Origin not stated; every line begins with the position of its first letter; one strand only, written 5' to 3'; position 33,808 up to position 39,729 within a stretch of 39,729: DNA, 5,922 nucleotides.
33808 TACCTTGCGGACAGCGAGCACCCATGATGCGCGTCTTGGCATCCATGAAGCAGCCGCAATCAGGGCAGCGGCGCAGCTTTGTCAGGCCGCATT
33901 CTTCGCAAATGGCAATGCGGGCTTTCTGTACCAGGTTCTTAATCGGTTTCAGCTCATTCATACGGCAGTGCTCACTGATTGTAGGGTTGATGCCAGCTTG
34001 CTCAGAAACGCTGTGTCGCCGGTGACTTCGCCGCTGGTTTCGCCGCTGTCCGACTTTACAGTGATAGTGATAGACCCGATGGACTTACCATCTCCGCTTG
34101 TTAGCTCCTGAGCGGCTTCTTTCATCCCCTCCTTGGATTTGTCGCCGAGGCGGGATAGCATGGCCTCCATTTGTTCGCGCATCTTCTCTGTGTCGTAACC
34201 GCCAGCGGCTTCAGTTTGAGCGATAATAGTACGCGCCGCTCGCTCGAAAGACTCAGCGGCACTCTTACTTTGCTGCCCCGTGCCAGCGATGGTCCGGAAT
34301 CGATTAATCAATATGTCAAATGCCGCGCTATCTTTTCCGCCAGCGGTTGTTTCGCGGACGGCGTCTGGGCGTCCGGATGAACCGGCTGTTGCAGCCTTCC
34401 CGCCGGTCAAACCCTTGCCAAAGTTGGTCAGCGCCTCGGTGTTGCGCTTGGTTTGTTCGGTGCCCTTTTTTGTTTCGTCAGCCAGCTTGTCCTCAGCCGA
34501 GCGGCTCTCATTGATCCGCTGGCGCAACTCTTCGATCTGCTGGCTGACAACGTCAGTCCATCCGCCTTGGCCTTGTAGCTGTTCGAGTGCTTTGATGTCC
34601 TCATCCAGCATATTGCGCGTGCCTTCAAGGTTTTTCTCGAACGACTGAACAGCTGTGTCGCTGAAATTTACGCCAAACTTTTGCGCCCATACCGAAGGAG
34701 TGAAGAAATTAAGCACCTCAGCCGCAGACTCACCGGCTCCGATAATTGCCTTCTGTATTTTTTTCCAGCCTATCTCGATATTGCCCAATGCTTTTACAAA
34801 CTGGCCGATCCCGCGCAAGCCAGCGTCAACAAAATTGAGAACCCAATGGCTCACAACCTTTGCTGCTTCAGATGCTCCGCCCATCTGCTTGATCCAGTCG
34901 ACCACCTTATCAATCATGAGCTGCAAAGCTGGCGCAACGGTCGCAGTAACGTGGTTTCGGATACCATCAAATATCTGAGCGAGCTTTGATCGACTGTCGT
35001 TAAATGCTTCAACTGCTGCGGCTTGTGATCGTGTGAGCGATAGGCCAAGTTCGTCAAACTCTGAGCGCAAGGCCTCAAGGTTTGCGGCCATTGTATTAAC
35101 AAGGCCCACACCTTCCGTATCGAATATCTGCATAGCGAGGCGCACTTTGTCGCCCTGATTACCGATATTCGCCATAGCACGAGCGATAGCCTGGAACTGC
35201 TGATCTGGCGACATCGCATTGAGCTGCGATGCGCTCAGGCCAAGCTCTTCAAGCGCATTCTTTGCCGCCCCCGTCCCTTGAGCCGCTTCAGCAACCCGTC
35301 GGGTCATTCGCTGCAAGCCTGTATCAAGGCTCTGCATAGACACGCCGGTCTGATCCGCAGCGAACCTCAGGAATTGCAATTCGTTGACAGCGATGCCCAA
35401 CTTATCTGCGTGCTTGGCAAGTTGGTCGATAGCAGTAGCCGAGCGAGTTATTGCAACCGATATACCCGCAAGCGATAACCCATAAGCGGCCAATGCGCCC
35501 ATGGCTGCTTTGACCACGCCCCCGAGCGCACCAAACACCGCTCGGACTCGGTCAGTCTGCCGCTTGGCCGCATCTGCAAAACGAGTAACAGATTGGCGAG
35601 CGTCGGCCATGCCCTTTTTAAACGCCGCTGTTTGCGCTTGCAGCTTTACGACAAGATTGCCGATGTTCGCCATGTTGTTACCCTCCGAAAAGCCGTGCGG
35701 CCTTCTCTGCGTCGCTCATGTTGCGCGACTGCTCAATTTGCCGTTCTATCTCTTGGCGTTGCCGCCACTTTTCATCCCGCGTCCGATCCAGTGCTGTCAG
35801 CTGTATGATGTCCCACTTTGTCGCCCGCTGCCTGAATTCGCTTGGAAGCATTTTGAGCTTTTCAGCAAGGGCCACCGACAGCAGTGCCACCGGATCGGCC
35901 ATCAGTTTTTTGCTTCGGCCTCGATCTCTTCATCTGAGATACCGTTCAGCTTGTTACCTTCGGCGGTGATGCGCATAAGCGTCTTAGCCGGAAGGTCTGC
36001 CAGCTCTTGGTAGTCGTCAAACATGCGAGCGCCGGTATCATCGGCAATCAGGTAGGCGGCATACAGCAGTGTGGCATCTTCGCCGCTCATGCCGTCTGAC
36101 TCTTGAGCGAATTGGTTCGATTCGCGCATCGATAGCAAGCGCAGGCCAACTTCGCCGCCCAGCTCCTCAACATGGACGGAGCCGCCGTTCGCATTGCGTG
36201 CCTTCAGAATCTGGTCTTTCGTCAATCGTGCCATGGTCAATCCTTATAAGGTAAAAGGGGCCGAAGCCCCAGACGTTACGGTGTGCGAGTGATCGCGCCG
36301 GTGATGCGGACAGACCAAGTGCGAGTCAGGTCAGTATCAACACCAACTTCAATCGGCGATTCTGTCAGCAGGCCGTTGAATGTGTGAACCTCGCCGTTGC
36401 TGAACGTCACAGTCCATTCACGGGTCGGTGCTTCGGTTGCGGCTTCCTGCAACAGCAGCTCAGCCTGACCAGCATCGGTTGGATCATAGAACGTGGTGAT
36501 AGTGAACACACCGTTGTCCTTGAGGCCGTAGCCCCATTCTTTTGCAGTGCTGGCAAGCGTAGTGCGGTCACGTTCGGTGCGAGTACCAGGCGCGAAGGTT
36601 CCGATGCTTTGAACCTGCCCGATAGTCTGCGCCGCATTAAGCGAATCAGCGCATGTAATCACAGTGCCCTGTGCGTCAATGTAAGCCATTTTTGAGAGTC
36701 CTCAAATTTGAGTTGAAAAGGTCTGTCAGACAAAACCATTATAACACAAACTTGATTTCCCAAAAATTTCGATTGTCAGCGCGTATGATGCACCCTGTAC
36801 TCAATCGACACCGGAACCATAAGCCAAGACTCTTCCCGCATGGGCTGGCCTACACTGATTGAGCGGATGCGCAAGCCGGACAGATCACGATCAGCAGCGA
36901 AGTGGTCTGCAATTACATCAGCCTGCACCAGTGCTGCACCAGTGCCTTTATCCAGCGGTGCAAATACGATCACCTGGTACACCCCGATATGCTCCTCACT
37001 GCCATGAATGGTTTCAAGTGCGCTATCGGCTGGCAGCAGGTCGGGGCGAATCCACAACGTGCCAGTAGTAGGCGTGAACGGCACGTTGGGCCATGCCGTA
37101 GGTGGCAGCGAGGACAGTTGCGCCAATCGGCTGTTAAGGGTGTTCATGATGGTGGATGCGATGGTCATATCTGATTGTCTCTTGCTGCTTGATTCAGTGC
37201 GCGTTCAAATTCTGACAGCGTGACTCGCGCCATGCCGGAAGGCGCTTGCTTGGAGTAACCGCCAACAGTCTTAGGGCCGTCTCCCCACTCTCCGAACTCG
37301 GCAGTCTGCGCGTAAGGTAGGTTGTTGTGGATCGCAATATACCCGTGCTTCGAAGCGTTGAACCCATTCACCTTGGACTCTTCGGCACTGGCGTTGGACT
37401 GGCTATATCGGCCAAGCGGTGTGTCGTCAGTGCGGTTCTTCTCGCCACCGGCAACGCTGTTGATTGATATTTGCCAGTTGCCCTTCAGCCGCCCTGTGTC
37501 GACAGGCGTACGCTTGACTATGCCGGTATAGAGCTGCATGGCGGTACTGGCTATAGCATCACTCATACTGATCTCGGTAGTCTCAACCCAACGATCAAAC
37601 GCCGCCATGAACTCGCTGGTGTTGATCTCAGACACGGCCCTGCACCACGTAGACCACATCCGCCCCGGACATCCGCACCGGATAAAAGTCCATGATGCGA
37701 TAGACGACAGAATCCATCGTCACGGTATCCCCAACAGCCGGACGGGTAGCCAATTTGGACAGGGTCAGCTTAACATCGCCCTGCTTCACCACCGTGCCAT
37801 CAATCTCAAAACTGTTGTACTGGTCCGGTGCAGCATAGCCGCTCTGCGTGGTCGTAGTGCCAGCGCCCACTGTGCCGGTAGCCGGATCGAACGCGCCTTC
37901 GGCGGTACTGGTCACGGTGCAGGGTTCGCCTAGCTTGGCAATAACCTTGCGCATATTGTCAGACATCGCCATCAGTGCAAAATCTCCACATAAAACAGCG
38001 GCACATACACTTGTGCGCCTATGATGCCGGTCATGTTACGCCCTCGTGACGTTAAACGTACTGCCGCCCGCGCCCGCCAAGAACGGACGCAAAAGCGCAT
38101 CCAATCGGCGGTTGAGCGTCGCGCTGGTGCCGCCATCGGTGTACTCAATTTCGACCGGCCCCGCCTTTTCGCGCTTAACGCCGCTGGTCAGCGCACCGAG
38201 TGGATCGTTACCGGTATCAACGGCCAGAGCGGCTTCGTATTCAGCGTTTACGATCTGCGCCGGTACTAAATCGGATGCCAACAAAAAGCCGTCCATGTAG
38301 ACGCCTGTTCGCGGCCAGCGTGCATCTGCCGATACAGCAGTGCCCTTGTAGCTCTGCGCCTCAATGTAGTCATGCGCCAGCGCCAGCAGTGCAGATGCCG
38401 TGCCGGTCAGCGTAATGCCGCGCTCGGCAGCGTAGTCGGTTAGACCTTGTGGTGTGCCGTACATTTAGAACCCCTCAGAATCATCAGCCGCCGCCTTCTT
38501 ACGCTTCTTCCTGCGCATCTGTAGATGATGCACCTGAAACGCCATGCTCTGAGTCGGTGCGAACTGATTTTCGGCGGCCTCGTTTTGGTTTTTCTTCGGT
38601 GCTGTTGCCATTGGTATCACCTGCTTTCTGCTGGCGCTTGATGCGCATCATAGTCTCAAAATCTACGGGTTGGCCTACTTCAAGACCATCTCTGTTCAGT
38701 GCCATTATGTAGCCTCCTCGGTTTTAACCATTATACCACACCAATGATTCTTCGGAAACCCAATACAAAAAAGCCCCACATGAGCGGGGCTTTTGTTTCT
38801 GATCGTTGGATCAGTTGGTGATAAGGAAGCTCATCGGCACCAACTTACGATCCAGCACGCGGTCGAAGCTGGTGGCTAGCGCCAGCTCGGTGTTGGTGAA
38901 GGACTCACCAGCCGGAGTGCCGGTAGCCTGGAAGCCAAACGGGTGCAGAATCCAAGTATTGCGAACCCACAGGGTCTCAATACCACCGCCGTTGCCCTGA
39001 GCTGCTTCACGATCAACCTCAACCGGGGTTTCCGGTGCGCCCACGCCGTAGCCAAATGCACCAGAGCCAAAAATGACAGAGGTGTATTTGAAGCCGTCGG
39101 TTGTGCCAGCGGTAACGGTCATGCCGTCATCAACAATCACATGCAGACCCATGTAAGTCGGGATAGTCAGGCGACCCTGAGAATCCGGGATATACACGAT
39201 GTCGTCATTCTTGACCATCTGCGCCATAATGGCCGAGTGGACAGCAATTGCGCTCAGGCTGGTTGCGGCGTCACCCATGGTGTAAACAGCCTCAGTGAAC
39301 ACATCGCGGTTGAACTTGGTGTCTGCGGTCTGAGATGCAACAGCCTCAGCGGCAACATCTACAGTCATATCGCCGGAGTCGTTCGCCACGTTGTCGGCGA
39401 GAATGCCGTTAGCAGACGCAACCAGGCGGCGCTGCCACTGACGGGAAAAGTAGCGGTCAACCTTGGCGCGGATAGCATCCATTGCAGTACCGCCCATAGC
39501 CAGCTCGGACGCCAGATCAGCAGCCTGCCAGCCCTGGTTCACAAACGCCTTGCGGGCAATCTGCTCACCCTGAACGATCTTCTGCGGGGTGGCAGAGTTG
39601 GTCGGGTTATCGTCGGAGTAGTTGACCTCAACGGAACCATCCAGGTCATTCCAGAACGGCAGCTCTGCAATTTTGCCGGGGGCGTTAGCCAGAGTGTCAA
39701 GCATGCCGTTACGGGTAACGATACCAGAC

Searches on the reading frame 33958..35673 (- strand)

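Call 70: search_protein_families(library=phrogs, proteins=[window:33958-35673:-], max_evalue=0.001)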
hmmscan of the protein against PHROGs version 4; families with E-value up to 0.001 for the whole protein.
window:33958-35673:- (571 aa): 11 families
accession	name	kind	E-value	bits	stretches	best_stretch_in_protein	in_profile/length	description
phrog_9483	-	tail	9.1e-54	184.1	1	1-407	1-410/657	tail length tape measure protein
phrog_8462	-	tail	6.6e-37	128.5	1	4-266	9-258/672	tail length tape measure protein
phrog_2854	-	tail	7e-34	118.6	1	1-522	3-491/855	tail length tape measure protein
phrog_8125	-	tail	2.5e-33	116.9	1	53-262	75-279/578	tail length tape measure protein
phrog_13338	-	unknown function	1.3e-26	94.2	1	26-404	5-372/903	-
phrog_9570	-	tail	5e-23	82.9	1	15-438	32-458/689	tail length tape measure protein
phrog_2276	-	tail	4.8e-18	66.2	1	3-304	25-327/673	tail length tape measure protein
phrog_13674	-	tail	3.5e-17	63.3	1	4-427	5-374/764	tail length tape measure protein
phrog_2013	-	tail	2.6e-11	44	1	4-493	5-481/657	lytic tail protein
phrog_10574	-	tail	3.1e-09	37.1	1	6-152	5-147/640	tail length tape measure protein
phrog_12506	-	tail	0.00051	20.6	1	50-150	29-129/218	tail length tape measure protein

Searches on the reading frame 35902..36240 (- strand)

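Call 70: search_protein_families(library=phrogs, proteins=[window:35902-36240:-], max_evalue=0.001)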
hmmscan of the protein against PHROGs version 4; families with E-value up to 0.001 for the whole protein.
window:35902-36240:- (112 aa): 1 family
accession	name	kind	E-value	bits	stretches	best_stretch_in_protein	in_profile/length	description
phrog_344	-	tail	9.4e-11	42.9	1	2-112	7-127/137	tail assembly chaperone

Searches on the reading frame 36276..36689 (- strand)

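Call 70: search_protein_families(library=phrogs, proteins=[window:36276-36689:-], max_evalue=0.001)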
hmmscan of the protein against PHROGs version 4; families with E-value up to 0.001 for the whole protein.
window:36276-36689:- (137 aa): 3 families
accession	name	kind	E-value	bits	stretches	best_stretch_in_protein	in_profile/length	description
phrog_158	-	tail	5.4e-19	69.8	1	1-136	14-159/376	major tail protein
phrog_41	-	tail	5.2e-05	23.9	1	54-133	71-148/245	major tail protein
phrog_584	-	tail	0.00034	21.4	1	19-136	99-215/218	major tail protein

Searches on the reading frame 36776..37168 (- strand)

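Call 70: search_protein_families(library=phrogs, proteins=[window:36776-37168:-], max_evalue=0.001)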
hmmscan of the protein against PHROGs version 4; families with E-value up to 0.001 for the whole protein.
window:36776-37168:- (130 aa): 1 family
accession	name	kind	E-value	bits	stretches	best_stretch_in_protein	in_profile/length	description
phrog_179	-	connector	2.1e-30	106.4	1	5-130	19-152/162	tail terminator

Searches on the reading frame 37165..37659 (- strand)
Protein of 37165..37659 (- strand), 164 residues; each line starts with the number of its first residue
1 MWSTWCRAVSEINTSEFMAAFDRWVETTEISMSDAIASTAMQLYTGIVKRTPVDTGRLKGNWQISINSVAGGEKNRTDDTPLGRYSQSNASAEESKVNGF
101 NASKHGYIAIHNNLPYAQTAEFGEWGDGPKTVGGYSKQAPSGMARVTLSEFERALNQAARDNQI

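Call 70: search_protein_families(library=phrogs, proteins=[window:37165-37659:-], max_evalue=0.001)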
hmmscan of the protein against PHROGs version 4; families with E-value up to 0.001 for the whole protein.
window:37165-37659:- (164 aa): 3 families
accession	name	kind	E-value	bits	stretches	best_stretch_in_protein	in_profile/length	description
phrog_169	-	connector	1.4e-36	127.8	1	14-162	127-259/275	tail completion or Neck1 protein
phrog_17193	-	connector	1.8e-13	51.7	1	18-160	123-247/250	tail completion or Neck1 protein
phrog_5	-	connector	0.00017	22.5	1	15-122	99-173/239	tail completion or Neck1 protein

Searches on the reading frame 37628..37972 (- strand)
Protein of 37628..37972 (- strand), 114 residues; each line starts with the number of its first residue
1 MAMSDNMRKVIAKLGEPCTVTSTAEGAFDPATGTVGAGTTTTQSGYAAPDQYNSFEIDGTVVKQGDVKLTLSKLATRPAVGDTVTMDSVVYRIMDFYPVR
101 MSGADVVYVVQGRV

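Call 70: search_protein_families(library=phrogs, proteins=[window:37628-37972:-], max_evalue=0.001)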
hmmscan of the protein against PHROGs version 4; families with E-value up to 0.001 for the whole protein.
window:37628-37972:- (114 aa): 1 family
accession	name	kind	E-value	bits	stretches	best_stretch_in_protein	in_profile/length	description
phrog_161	-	connector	2.2e-23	83.9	1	7-113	11-118/120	head closure Hc1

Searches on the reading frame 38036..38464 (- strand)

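Call 70: search_protein_families(library=phrogs, proteins=[window:38036-38464:-], max_evalue=0.001)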
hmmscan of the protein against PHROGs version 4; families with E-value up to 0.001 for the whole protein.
window:38036-38464:- (142 aa): 1 family
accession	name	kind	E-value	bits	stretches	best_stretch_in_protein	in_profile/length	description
phrog_477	-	connector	2.4e-31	110.2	1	1-141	22-181/220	head-tail adaptor Ad1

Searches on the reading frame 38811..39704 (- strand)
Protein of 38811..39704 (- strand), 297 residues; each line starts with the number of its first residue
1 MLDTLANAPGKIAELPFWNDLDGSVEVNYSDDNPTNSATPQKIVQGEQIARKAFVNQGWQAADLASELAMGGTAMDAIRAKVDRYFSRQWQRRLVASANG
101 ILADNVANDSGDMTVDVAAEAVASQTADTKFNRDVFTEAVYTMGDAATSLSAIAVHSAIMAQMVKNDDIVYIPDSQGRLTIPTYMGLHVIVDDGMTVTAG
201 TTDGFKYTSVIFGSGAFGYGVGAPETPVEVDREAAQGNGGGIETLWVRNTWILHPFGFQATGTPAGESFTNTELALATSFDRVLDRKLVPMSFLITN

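Call 70: search_protein_families(library=phrogs, proteins=[window:38811-39704:-], max_evalue=0.001)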
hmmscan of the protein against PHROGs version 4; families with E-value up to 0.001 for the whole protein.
window:38811-39704:- (297 aa): 3 families
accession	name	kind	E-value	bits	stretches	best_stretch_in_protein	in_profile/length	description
phrog_247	-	head and packaging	3.9e-89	300.3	1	2-296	43-341/351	major head protein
phrog_15288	-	head and packaging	4.3e-37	128.5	1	137-296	13-169/172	major head protein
phrog_19632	-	unknown function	1.1e-08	36.1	1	10-103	49-137/149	-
